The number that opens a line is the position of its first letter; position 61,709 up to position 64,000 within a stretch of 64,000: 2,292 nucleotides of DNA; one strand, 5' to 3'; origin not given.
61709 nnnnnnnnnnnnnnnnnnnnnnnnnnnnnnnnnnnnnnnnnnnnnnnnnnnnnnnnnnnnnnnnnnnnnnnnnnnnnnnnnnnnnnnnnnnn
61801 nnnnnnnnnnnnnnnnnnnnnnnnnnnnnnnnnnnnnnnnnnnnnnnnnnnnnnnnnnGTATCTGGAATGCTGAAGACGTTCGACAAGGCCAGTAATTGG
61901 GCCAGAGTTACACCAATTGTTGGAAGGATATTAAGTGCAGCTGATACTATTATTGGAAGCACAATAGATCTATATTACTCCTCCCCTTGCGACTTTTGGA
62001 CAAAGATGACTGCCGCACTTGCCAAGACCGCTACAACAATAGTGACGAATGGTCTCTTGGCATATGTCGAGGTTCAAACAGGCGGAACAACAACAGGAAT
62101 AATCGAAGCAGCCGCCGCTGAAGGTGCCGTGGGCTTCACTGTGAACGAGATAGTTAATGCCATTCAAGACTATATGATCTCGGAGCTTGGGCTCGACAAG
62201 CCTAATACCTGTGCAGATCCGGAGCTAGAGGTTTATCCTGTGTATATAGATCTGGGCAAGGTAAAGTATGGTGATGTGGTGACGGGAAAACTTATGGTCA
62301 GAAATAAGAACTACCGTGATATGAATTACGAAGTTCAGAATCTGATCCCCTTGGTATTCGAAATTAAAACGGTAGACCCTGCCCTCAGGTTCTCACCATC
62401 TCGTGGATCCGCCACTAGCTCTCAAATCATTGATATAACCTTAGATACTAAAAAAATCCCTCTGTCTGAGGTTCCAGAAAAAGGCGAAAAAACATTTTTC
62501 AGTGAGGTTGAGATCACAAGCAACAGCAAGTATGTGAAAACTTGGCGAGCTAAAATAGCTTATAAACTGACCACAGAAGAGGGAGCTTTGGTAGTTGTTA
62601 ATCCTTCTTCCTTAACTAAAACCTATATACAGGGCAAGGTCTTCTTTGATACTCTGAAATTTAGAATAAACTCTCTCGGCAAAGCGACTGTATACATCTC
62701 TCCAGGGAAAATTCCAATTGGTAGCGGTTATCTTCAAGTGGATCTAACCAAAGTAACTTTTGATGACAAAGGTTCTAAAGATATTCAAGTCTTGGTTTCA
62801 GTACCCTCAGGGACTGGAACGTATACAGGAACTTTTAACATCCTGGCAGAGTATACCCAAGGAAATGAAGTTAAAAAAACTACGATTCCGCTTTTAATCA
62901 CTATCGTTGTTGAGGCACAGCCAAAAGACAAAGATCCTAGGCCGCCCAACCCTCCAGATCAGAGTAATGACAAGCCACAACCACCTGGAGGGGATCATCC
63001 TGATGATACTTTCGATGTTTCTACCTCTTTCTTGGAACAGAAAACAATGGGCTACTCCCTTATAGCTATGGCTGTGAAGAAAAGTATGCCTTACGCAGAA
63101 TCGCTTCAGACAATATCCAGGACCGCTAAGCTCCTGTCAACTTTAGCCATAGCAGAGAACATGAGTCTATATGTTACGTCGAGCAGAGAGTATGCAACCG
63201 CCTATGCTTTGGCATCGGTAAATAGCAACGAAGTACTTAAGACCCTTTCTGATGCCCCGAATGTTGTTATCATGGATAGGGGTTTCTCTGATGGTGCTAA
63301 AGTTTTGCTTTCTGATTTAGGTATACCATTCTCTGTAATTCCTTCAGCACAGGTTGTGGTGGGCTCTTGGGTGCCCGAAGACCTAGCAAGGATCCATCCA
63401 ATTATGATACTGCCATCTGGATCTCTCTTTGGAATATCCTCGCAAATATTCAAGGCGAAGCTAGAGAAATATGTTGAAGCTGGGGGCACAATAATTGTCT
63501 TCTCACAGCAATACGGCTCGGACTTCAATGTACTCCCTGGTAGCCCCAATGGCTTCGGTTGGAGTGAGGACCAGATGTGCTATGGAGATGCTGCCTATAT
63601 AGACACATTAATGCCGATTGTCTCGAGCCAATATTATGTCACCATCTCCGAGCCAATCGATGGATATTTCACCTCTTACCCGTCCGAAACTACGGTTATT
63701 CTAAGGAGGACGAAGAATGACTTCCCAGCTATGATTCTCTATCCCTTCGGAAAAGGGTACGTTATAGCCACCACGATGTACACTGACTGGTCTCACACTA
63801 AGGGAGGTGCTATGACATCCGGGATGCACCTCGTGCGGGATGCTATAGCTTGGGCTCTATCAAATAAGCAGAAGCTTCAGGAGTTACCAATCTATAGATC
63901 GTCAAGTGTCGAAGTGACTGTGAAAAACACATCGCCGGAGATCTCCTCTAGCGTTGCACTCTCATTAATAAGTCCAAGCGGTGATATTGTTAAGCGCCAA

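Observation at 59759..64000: Giant secreted protein with a transglutaminase-like domain carrying Asp in place of the nucleophile Cys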

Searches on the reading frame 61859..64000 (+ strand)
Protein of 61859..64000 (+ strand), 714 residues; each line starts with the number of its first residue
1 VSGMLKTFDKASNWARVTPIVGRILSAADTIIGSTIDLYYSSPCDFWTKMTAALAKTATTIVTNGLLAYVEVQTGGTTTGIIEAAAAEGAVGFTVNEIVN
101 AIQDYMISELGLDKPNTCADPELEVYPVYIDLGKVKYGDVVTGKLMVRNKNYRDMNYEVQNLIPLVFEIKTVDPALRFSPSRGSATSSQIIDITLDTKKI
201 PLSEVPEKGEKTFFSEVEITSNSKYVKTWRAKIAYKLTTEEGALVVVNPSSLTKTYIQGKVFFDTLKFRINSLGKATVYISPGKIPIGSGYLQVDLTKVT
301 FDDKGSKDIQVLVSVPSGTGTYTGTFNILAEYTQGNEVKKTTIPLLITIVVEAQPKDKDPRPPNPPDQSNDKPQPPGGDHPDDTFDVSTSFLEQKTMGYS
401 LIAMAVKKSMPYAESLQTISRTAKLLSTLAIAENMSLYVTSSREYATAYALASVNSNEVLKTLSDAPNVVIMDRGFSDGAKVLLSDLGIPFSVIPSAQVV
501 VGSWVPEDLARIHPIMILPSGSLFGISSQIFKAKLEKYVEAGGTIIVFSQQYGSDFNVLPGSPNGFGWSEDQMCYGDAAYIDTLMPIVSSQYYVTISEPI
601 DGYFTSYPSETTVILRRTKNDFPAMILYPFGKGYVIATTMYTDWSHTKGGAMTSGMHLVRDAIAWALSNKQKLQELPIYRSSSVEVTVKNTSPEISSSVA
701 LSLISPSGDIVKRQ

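Call 50: search_protein_representatives(protein=window:61859-64000:+)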
Query: 714 residues. Proteins with E-value up to 0.001 (for the whole library): 776; up to 1e-10: 672; up to 1e-30: 329. The best 150 are listed.
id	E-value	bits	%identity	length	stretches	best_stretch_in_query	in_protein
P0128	9.6e-65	235.8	39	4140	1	316-666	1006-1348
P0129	1.1e-62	228.9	30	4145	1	13-665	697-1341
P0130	5.0e-61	223.5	31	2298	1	13-712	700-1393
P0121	3.6e-60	220.7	40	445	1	373-703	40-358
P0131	1.4e-57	212.0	39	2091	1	362-709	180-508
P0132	1.7e-55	205.2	36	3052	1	377-710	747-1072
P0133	3.1e-54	201.0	38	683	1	373-712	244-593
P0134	1.1e-52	195.9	38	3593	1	363-701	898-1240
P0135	1.9e-52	195.2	36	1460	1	375-711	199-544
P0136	6.6e-52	193.4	40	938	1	374-708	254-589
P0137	7.8e-52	193.1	39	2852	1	374-712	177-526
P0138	1.3e-51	192.4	48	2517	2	467-692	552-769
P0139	1.5e-51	192.2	36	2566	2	506-714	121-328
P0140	2.6e-51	191.4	33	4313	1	369-709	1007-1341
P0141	3.2e-51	191.1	37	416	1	378-707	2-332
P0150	4.3e-49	184.1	36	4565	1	375-709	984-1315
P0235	1.1e-41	159.5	43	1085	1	505-711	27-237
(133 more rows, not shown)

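Call 68: search_protein_families(library=pfam, proteins=[P0129, P0140], max_evalue=0.01)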
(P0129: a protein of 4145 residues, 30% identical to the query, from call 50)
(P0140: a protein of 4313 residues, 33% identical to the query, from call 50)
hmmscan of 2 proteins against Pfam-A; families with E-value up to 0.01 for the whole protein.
P0129 (4145 aa): 10 families
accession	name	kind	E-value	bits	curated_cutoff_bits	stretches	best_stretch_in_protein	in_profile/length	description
PF00801.26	PKD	-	8.7e-17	61.3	23.5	1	3961-4022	12-71/80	PKD domain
PF18911.6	PKD_4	-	9.4e-16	58.1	27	1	3949-4024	3-76/85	PKD domain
PF01841.26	Transglut_core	-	2.1e-14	54.1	23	1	86-198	19-108/108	Transglutaminase-like superfamily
PF07703.20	A2M_BRD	-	4.8e-11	43.6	22.7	0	3675-3775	2-119/140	Alpha-2-macroglobulin bait region domain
PF01835.25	MG2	-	5.3e-10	40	32.8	1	2102-2184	5-93/96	MG2 domain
PF02752.27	Arrestin_C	-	4.4e-06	27.5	27.7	0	1596-1675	9-95/137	Arrestin (or S-antigen), C-terminal domain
PF16407.11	PKD_2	-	0.00039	21.2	39.2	0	3933-4021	6-96/157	PKD-like family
PF16353.11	LacZ_4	-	0.00076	20.1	27.3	0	1934-1967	19-52/87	Beta-galactosidase, domain 4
PF15418.12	DUF4625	-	0.0053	17.5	27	0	4006-4032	104-130/131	Domain of unknown function (DUF4625)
PF04234.18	CopC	-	0.0096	17.3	23.3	0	4002-4021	61-81/92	CopC domain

P0140 (4313 aa): 8 families
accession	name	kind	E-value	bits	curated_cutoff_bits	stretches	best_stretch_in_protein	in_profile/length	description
PF13620.12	CarboxypepD_reg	-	9.7e-22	77.6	32.3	4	1975-2051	2-78/82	Carboxypeptidase regulatory-like domain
PF13715.12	CarbopepD_reg_2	-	3.9e-15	56.1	32.2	0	2278-2315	25-62/88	CarboxypepD_reg-like domain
PF01841.26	Transglut_core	-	1.1e-11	45.3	23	1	113-230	20-108/108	Transglutaminase-like superfamily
PF07705.17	CARDB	-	1.5e-11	44.8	22.7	1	4071-4142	10-83/101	CARDB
PF04151.21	PPC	-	1.2e-06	29.7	25.9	0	2454-2519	1-67/70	Bacterial pre-peptidase C-terminal domain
PF17210.9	SdrD_B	-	6.3e-05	23.6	29.7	1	2253-2316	19-77/112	SdrD B-like domain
PF09430.16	EMC7_beta-sandw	-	0.00016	22.3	26.6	0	2095-2128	14-46/122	ER membrane protein complex subunit 7, beta-sandwich domain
PF25020.1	TTR_TEN1-4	-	0.0097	16.3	27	0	2264-2316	20-72/86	Teneurin TTR-like domain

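Call 69: list_cluster_members(proteins=[P0128, P0129, P0130, P0140, P0150])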
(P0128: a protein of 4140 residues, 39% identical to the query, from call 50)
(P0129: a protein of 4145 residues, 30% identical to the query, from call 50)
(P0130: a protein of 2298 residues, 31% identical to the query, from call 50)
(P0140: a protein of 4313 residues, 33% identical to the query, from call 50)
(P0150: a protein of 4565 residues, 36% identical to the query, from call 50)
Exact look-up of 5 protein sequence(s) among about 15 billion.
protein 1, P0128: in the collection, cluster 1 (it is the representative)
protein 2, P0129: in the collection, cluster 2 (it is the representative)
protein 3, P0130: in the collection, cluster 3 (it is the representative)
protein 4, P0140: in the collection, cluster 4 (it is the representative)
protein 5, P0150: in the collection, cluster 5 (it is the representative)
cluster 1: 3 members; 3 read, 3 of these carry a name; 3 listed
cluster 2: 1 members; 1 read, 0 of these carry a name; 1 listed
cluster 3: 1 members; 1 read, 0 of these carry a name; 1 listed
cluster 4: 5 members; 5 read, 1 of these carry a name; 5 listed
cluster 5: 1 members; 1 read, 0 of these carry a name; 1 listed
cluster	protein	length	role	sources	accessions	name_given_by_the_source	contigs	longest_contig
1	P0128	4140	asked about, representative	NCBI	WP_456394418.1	PKD domain-containing protein [Thermococcus sp.]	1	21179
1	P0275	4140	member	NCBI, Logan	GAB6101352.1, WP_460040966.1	hypothetical protein JCM16138_05750 [Thermococcus atlanticus]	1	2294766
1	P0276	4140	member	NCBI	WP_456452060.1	PKD domain-containing protein [Thermococcus sp.]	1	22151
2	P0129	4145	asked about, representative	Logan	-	-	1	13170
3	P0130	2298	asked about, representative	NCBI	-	-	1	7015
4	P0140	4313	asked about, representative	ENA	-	-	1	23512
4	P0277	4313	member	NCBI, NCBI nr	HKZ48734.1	MAG TPA: transglutaminase domain-containing protein [Thermoplasmata archaeon] | transglutaminase domain-containing protein [Thermoplasmata archaeon]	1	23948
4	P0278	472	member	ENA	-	-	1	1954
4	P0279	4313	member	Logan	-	-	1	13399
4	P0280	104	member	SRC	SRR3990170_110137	-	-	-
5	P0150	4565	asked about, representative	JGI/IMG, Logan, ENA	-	-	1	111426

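Call 71: find_encoding_contigs(protein=P0128, flank=8000, max_places=3)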
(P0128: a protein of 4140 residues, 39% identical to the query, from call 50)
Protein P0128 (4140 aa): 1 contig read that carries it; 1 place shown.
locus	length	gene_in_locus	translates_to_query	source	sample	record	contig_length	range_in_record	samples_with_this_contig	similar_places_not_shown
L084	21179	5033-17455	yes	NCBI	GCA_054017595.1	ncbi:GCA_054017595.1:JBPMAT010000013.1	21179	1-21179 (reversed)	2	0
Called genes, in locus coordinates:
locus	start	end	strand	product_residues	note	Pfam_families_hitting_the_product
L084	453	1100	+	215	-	-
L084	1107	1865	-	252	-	PF02361:CbiQ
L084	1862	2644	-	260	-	PF02463:SMC_N, PF00005:ABC_tran, PF13304:AAA_21 (weak)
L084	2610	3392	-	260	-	PF13412:HTH_24 (weak), PF08279:HTH_11, PF03099:BPL_LplA_LipB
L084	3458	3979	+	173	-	PF12822:ECF_trnsprt (weak), PF02632:BioY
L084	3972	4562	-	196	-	PF12804:NTP_transf_3 (weak)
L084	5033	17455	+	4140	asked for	PF01841:Transglut_core, PF14734:DUF4469 (faint), PF11614:FixG_C (faint), PF07703:A2M_BRD (faint), PF02752:Arrestin_C (faint), PF24156:DUF7407 (faint), PF00801:PKD, PF18911:PKD_4, +2 more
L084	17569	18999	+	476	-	PF14010:PEPcase_2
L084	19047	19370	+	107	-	-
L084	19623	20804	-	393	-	-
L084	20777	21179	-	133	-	PF00326:Peptidase_S9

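Call 72: find_encoding_contigs(protein=P0150, flank=8000, max_places=2)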
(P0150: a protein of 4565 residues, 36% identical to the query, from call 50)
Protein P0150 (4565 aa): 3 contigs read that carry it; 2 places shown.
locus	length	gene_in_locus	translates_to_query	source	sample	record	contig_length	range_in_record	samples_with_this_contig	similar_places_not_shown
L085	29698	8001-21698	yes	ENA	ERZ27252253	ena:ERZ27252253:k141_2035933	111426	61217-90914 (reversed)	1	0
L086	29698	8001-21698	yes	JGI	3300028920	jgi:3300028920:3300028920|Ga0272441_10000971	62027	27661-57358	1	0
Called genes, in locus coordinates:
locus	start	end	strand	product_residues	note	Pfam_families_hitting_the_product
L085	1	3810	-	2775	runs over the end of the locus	PF02516:STT3, PF13620:CarboxypepD_reg, PF13715:CarbopepD_reg_2 (faint), PF17210:SdrD_B (faint), PF22904:NOMO1-like_2nd (faint), PF14686:fn3_3 (faint), PF23194:NOMO_5th (faint), PF13620:CarboxypepD_reg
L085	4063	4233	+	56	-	-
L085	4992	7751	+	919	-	PF00690:Cation_ATPase_N, PF00122:E1-E2_ATPase, PF13246:Cation_ATPase, PF00702:Hydrolase, PF08282:Hydrolase_3 (faint), PF00689:Cation_ATPase_C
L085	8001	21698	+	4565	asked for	PF01841:Transglut_core, PF13620:CarboxypepD_reg, PF13620:CarboxypepD_reg, PF13715:CarbopepD_reg_2 (weak), PF00801:PKD, PF18911:PKD_4, PF00801:PKD, PF18911:PKD_4, +5 more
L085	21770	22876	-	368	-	PF01544:CorA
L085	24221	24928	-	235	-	PF13431:TPR_17 (faint), PF07719:TPR_2 (faint), PF13428:TPR_14 (faint), PF13414:TPR_11 (faint), PF13432:TPR_16 (faint), PF14559:TPR_19 (faint)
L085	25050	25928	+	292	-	PF06745:ATPase, PF13481:AAA_25 (weak)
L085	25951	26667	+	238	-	PF01047:MarR (faint), PF13412:HTH_24 (weak)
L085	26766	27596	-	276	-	PF10977:DUF2797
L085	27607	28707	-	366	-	PF03193:RsgA_GTPase (faint), PF01926:MMR_HSR1, PF02421:FeoB_N, PF16897:MMR_HSR1_Xtn, PF02824:TGS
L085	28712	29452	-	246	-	PF01982:CTP-dep_RFKase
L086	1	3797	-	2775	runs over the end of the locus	PF02516:STT3, PF13620:CarboxypepD_reg, PF13715:CarbopepD_reg_2 (faint), PF17210:SdrD_B (faint), PF22904:NOMO1-like_2nd (faint), PF14686:fn3_3 (faint), PF23194:NOMO_5th (faint), PF13620:CarboxypepD_reg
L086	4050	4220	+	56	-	-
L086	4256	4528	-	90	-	-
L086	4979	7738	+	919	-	PF00690:Cation_ATPase_N, PF00122:E1-E2_ATPase, PF13246:Cation_ATPase, PF00702:Hydrolase, PF08282:Hydrolase_3 (faint), PF00689:Cation_ATPase_C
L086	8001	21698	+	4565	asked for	PF01841:Transglut_core, PF13620:CarboxypepD_reg, PF13620:CarboxypepD_reg, PF13715:CarbopepD_reg_2 (weak), PF00801:PKD, PF18911:PKD_4, PF00801:PKD, PF18911:PKD_4, +5 more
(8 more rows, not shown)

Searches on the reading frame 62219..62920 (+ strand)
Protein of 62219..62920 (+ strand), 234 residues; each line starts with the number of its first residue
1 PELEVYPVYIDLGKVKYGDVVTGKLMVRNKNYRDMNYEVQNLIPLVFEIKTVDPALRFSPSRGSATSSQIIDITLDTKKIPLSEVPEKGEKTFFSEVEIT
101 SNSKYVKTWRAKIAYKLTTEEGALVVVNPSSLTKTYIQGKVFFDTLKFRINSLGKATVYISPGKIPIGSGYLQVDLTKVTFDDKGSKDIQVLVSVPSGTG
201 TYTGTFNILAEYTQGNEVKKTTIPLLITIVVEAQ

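Call 21: search_protein_families(library=pfam, proteins=[window:62219-62920:+], max_evalue=5)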
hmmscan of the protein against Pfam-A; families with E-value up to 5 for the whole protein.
seq(234 aa): 2 families
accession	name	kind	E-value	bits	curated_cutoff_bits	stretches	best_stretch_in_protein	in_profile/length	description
PF22544.2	HYDIN_VesB_CFA65-like_Ig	-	0.0058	17.3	25.5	1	1-40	1-41/100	HYDIN/CFA65/VesB-like, Ig-like domain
PF25248.1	Ig_CFAP65_8th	-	0.1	12.8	25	1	3-44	4-47/128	CFAP65, eight Ig-like domain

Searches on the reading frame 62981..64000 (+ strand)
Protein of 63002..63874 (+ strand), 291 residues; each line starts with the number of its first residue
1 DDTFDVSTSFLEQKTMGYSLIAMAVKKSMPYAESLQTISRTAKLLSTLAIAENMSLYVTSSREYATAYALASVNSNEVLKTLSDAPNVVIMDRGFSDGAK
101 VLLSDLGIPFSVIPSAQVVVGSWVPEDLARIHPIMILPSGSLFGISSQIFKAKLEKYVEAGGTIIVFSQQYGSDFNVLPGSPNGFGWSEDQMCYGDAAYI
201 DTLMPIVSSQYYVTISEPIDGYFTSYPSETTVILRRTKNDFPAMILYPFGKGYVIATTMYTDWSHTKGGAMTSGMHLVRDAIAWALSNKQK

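Call 21: search_protein_families(library=pfam, proteins=[window:63002-63874:+], max_evalue=5)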
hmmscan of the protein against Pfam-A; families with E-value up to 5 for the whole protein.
seq(291 aa): 1 family
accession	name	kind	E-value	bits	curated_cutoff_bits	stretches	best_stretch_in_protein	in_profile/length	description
PF21108.3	MDN1_4th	-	0.24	11.8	27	0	265-285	34-54/81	Midasin AAA+ ATPase lid domain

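Call 66: predict_structure(alignment_id=A3)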
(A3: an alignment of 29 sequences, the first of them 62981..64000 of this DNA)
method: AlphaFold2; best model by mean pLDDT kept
length: 340 residues; sequences in the alignment: 29
mean_pLDDT: 87.7   pTM: 0.79
mean pLDDT of the five models: 87.7, 87.1, 85.8, 79.6, 79.4
residues with pLDDT >= 90: 216; 70-90: 87; 50-70: 18; < 50: 19
segments of 3 or more residues with pLDDT < 50: 1-19
pLDDT, mean of each block of 10 residues (from residue 1): 41 45 75 91 90 87 92 92 92 96 96 93 87 96 98 94 97 97 98 89 89 87 93 97 96 97 96 91 94 73 69 85 86 80
secondary structure, 60 per line:
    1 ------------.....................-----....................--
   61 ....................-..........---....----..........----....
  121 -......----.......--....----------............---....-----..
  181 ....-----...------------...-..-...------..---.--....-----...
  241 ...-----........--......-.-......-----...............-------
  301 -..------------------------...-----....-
elements in order: H13-33 H39-58 H61-80 H82-91 E95-98 H103-112 E117-120 H122-127 H132-138 E141-144 H155-166 E170-173 H179-184 E190-192 E205-207 E229-232 E238-243 E249-256 E259-264 H268-273 H279-293 E328-330 E336-339
